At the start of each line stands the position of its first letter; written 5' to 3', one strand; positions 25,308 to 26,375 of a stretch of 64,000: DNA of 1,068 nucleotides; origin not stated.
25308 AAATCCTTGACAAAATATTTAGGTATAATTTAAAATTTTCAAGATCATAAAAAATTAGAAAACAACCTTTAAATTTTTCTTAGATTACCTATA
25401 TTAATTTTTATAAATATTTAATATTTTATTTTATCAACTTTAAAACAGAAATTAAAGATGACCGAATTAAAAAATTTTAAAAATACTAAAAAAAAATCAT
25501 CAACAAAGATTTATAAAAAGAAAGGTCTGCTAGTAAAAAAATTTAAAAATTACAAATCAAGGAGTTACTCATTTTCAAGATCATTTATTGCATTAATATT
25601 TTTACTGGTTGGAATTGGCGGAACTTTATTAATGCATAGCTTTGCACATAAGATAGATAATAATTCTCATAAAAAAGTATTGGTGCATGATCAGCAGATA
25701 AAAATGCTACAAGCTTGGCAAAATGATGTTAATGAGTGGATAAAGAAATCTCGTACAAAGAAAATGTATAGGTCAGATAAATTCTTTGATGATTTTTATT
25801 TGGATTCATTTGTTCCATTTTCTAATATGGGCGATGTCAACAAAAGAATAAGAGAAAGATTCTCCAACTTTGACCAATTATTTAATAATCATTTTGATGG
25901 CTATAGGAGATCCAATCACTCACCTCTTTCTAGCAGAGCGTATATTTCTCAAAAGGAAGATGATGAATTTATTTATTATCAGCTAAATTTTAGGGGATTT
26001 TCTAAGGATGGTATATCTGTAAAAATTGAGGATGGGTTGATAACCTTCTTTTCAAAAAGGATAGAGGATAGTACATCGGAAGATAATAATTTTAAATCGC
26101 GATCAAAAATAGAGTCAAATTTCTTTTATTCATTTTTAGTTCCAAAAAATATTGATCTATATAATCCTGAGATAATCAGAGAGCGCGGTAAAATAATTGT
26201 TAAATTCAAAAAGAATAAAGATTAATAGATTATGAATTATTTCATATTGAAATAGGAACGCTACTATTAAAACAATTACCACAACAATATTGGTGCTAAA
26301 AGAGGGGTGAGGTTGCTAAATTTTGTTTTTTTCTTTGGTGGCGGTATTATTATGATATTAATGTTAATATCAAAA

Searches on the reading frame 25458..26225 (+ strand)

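Call 30: search_protein_families(library=pfam, proteins=[window:25458-26225:+], max_evalue=0.001)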
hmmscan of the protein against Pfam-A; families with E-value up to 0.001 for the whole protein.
window:25458-26225:+ (255 aa): 1 family
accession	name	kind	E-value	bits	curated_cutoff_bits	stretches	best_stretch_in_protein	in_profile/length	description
PF00011.27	HSP20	-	0.0001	22.8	20.8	1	166-234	3-69/102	Hsp20/alpha crystallin family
